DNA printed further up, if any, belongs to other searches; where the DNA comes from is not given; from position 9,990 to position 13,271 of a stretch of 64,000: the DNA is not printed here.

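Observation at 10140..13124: Membrane GT-C glycosyltransferase fused to PA14 and NPCBM lectin-like domains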

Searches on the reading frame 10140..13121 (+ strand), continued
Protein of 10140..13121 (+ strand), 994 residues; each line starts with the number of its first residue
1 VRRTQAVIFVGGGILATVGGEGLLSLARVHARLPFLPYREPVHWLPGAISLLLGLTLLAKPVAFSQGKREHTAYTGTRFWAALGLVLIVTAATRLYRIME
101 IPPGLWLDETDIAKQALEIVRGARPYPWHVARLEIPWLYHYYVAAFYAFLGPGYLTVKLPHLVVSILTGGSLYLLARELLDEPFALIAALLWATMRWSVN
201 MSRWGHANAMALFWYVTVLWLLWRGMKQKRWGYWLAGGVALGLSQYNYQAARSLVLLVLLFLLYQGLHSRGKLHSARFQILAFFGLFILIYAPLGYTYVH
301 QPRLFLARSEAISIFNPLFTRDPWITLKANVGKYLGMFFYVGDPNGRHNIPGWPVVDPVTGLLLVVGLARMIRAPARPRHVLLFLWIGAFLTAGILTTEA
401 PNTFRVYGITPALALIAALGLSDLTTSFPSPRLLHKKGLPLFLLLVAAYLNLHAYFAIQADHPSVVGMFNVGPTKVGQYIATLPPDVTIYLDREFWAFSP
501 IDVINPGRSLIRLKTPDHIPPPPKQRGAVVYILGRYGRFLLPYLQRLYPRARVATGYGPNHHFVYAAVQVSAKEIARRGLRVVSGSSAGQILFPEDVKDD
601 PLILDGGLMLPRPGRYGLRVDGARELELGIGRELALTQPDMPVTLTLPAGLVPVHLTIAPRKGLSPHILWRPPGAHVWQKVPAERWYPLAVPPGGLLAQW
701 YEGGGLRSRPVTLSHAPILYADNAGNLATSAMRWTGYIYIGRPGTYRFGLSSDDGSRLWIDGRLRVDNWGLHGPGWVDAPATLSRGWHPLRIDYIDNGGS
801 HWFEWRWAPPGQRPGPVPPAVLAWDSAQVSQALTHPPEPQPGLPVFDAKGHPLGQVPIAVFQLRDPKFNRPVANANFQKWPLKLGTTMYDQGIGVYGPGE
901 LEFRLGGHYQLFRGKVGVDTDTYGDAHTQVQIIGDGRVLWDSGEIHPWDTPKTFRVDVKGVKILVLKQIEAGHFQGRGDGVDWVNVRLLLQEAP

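Call 28: find_related_loci(query=A1, collection=genome_contigs, flank=8000)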
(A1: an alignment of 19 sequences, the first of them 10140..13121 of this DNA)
Query A1 (994 aa) in genome_contigs; peptide patterns used: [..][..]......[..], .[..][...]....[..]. (x = any residue, [..] = any of these).
419 stretches matched a pattern; 10 encode a relative of the query (tblastn E <= 1e-3); 10 distinct loci.
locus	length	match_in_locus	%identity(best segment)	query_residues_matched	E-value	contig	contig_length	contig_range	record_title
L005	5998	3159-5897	67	80-992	0e+0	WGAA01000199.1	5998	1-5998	MAG: Anaerolineae bacterium isolate S143_38 k151_332567, whole genome shotgun sequence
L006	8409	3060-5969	65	1-988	0e+0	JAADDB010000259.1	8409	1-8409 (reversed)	MAG: Chloroflexota bacterium isolate L_MaxBin.078 contig-127_10856, whole genome shotgun sequence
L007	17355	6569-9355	61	86-988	0e+0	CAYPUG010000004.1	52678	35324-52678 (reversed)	MAG TPA_asm: uncultured Anaerolineae bacterium isolate SRP163575_co3_316 genome assembly, contig: NODE_510_length_52678_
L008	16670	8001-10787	60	86-988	0e+0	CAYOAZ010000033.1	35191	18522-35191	MAG TPA_asm: uncultured Anaerolineae bacterium isolate binchicken_co219_180 genome assembly, contig: k141_719478, whole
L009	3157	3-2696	58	118-985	0e+0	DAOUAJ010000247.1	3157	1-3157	MAG TPA_asm: Anaerolineae bacterium isolate H63_643 k137_416537, whole genome shotgun sequence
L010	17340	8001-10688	59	93-985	0e+0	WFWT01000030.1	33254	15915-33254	MAG: Anaerolineae bacterium isolate S141_23 k151_145921, whole genome shotgun sequence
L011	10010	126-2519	59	198-989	0e+0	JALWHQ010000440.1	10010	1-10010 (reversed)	MAG: Anaerolineae bacterium isolate M17_maxbin2_scaf2bin.060 M17_NODE_7507_length_10010_cov_3.078519, whole genome shotg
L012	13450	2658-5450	43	93-989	0e+0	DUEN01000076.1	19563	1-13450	MAG TPA_asm: Caldilineae bacterium isolate J4 Contig76, whole genome shotgun sequence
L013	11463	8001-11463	39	13-988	0e+0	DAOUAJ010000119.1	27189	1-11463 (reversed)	MAG TPA_asm: Anaerolineae bacterium isolate H63_643 k137_124899, whole genome shotgun sequence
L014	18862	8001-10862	59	60-985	0e+0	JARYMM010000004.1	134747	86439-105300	MAG: Anaerolineae bacterium isolate A05DMB-I-32 NODE_4_length_134747_cov_6.923324, whole genome shotgun sequence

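Call 29: predict_structure(alignment_id=A2)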
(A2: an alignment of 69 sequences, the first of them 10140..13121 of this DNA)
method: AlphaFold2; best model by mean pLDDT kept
length: 994 residues; sequences in the alignment: 69
mean_pLDDT: 94.3   pTM: 0.91
mean pLDDT of the five models: 94.3, 93.8, 93.6, 93.4, 93.2
residues with pLDDT >= 90: 882; 70-90: 88; 50-70: 23; < 50: 1
segments of 3 or more residues with pLDDT < 50: none
pLDDT, mean of each block of 10 residues (from residue 1): 82 94 93 87 94 94 60 78 98 97 96 97 97 95 98 97 98 97 96 98 92 98 96 98 96 97 94 92 98 98 93 91 95 95 95 96 96 95 98 96 96 98 86 81 97 97 96 98 98 95 97 93 97 95 97 96 97 98 96 96 97 98 98 94 97 97 97 98 97 96 91 94 83 97 98 95 96 89 98 88 94 96 97 94 96 97 93 95 93 95 98 96 86 98 93 98 96 73 97 71
secondary structure, 60 per line:
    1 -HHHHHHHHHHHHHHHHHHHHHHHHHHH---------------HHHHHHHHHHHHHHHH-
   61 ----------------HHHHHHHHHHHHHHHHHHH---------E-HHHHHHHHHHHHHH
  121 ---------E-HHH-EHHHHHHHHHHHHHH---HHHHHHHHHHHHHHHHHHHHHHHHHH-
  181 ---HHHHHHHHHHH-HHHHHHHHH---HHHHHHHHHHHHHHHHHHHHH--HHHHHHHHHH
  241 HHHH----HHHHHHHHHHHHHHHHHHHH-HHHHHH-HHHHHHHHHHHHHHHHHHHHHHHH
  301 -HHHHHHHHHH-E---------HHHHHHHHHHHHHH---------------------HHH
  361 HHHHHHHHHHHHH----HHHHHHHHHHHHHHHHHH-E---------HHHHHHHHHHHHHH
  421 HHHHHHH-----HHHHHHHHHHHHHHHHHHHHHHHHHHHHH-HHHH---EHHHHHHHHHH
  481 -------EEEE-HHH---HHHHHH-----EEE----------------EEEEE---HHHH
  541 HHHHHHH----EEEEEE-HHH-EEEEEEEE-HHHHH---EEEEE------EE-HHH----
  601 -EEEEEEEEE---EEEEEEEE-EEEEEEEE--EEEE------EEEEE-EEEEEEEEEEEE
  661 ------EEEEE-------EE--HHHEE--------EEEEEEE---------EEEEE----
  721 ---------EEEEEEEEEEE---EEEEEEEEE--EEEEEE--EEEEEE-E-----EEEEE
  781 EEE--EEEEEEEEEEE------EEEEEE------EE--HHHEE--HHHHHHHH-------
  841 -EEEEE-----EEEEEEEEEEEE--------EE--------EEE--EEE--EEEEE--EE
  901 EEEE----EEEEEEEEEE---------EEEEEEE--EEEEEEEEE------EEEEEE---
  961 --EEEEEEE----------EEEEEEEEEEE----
elements in order (helices of 4 or more, strands of 3 or more residues): H2-28 H44-59 H77-95 H107-120 H137-150 H154-179 H184-194 H196-204 H208-228 H231-244 H249-268 H270-275 H277-300 H302-311 H323-336 H358-373 H378-395 H407-427 H433-461 H463-466 H471-480 E488-491 H499-504 E510-512 E529-533 H537-547 E552-557 E563-570 H572-576 E580-584 E602-610 E614-621 E623-630 E633-636 E643-647 E649-660 E667-671 E696-702 E712-716 E730-740 E744-752 E755-760 E763-768 E776-783 E786-796 E803-808 H826-833 E842-846 E852-863 E882-884 E887-889 E892-896 E899-904 E909-918 E928-934 E937-945 E952-957 E963-969 E980-990

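Call 32: fold_search(model_id=the predicted structure, library=pdb)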
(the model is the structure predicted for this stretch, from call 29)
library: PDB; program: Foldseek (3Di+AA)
matches with E <= 10: 1036; with E <= 0.001: 80
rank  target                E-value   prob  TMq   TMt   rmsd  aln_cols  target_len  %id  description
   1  6qe7_C                6.5e-12  1.00  0.13  0.43  14.5       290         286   18  anti-sigma factor domain-containing protein (released 2019-06-12)
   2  6qe7_A                1.6e-11  1.00  0.13  0.42  15.1       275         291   17  anti-sigma factor domain-containing protein (released 2019-06-12)
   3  6qe7_B                3.1e-11  1.00  0.13  0.43  14.6       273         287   18  anti-sigma factor domain-containing protein (released 2019-06-12)
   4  6qdi                  7.4e-10  1.00  0.13  0.41  17.9       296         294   20  anti-sigma factor domain-containing protein from Clostridium clariflavum (released 2019-06-12)
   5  3wak                  3.0e-08  1.00  0.27  0.31  16.8       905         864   12  Crystal structure of the Archaeoglobus fulgidus oligosaccharyltransferase (O29867_ARCFU) in the apo form (released 2013-10-30)
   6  5f15                  4.2e-08  1.00  0.30  0.50  10.9       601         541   14  Crystal Structure of ArnT from Cupriavidus metallidurans bound to Undecaprenyl phosphate (released 2016-02-17)
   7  3waj                  4.4e-08  1.00  0.27  0.33  16.6       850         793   11  Crystal structure of the Archaeoglobus fulgidus oligosaccharyltransferase (O29867_ARCFU) complex with Zn and sulfate (released 2013-10-30)
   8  5ezm                  1.6e-07  1.00  0.30  0.50  11.4       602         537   12  Crystal Structure of ArnT from Cupriavidus metallidurans in the apo state (released 2016-02-17)
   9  8b6l_I                1.9e-07  1.00  0.28  0.39  11.6       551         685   12  Subtomogram average of the human Sec61-TRAP-OSTA-translocon (released 2022-12-07)
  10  7bve_A                2.2e-07  1.00  0.26  0.25  20.8       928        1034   12  Cryo-EM structure of Mycobacterium smegmatis arabinosyltransferase EmbC2-AcpM2 in complex with ethambutol (released 2020-04-29)
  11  6wby                  3.7e-07  1.00  0.26  0.22  27.2      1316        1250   10  Single-Particle Cryo-EM Structure of Arabinofuranosyltransferase AftD from Mycobacteria, Mutant R1389S Class 2 (released 2020-05-13)
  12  7oci_F                5.7e-07  1.00  0.30  0.45  13.0       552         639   13  Cryo-EM structure of yeast Ost6p containing oligosaccharyltransferase complex (released 2022-02-16)
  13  7js4                  5.7e-07  1.00  0.11  0.11  26.5       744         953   11  The structure of the M60 catalytic domain with the CBM51-1 and CBM51-2 domains from Clostridium perfringens ZmpB (released 2021-02-03)
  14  8agc_A                7.5e-07  1.00  0.29  0.39  13.2       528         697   14  Structure of yeast oligosaccharylransferase complex with lipid-linked oligosaccharide and non-acceptor peptide bound (released 2022-12-07)
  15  8age_A                8.2e-07  1.00  0.31  0.45  11.0       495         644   12  Structure of yeast oligosaccharylransferase complex with acceptor peptide bound (released 2022-12-07)
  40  2vmg                  3.3e-05  1.00  0.12  0.79   2.2       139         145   22  The structure of CBM51 from Clostridium perfringens GH95 in complex with methyl-galactose (released 2008-02-19)
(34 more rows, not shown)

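Call 35: search_solved_structures(query=A2, max_evalue=1, show_alignments=3)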
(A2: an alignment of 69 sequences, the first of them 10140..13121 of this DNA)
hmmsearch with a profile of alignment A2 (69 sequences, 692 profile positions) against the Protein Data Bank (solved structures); distinct sequences matched with E-value up to 1: 21.
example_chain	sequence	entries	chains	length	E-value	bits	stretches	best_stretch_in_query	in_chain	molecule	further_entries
6qdi_A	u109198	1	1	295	3.1e-10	42.6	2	557-646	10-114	PA14 domain-containing protein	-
6qe7_A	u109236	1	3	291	2.1e-07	33.3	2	598-651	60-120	Anti-sigma-I factor RsgI3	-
5ezm_A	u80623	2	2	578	1e-06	30.9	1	46-262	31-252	4-amino-4-deoxy-L-arabinose transferase or related glycosyltransferases of PMT family | 4-amino-4-deoxy-L-arabinose (L-Ara4N) transferase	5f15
3waj_A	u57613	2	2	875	3.5e-06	29.2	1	128-262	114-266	Transmembrane oligosaccharyl transferase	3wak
5gmy_A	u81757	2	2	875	3.5e-06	29.2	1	128-262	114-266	Transmembrane oligosaccharyl transferase, putative | Dolichyl-phosphooligosaccharide-protein glycotransferase 3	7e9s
6p25_A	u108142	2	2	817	0.013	17.4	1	47-264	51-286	Dolichyl-phosphate-mannose--protein mannosyltransferase 1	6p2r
6vra_B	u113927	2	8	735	0.048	15.5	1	597-658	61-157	Protective antigen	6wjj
6vra_A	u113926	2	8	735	0.05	15.5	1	597-659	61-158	Protective antigen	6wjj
3tew_A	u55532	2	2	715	0.064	15.1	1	597-666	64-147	Protective antigen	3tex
3tey_A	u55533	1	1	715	0.064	15.1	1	597-666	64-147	Protective antigen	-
4nam_A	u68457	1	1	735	0.065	15.1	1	597-666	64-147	Protective antigen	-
5fr3_A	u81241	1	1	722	0.066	15.1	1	597-666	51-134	PROTECTIVE ANTIGEN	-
1t6b_X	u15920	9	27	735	0.066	15.1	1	597-666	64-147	Protective Antigen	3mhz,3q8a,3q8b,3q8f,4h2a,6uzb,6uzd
1acc_A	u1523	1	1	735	0.066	15.1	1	597-666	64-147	ANTHRAX PROTECTIVE ANTIGEN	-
3q8c_A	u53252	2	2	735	0.066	15.1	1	597-666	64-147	Protective antigen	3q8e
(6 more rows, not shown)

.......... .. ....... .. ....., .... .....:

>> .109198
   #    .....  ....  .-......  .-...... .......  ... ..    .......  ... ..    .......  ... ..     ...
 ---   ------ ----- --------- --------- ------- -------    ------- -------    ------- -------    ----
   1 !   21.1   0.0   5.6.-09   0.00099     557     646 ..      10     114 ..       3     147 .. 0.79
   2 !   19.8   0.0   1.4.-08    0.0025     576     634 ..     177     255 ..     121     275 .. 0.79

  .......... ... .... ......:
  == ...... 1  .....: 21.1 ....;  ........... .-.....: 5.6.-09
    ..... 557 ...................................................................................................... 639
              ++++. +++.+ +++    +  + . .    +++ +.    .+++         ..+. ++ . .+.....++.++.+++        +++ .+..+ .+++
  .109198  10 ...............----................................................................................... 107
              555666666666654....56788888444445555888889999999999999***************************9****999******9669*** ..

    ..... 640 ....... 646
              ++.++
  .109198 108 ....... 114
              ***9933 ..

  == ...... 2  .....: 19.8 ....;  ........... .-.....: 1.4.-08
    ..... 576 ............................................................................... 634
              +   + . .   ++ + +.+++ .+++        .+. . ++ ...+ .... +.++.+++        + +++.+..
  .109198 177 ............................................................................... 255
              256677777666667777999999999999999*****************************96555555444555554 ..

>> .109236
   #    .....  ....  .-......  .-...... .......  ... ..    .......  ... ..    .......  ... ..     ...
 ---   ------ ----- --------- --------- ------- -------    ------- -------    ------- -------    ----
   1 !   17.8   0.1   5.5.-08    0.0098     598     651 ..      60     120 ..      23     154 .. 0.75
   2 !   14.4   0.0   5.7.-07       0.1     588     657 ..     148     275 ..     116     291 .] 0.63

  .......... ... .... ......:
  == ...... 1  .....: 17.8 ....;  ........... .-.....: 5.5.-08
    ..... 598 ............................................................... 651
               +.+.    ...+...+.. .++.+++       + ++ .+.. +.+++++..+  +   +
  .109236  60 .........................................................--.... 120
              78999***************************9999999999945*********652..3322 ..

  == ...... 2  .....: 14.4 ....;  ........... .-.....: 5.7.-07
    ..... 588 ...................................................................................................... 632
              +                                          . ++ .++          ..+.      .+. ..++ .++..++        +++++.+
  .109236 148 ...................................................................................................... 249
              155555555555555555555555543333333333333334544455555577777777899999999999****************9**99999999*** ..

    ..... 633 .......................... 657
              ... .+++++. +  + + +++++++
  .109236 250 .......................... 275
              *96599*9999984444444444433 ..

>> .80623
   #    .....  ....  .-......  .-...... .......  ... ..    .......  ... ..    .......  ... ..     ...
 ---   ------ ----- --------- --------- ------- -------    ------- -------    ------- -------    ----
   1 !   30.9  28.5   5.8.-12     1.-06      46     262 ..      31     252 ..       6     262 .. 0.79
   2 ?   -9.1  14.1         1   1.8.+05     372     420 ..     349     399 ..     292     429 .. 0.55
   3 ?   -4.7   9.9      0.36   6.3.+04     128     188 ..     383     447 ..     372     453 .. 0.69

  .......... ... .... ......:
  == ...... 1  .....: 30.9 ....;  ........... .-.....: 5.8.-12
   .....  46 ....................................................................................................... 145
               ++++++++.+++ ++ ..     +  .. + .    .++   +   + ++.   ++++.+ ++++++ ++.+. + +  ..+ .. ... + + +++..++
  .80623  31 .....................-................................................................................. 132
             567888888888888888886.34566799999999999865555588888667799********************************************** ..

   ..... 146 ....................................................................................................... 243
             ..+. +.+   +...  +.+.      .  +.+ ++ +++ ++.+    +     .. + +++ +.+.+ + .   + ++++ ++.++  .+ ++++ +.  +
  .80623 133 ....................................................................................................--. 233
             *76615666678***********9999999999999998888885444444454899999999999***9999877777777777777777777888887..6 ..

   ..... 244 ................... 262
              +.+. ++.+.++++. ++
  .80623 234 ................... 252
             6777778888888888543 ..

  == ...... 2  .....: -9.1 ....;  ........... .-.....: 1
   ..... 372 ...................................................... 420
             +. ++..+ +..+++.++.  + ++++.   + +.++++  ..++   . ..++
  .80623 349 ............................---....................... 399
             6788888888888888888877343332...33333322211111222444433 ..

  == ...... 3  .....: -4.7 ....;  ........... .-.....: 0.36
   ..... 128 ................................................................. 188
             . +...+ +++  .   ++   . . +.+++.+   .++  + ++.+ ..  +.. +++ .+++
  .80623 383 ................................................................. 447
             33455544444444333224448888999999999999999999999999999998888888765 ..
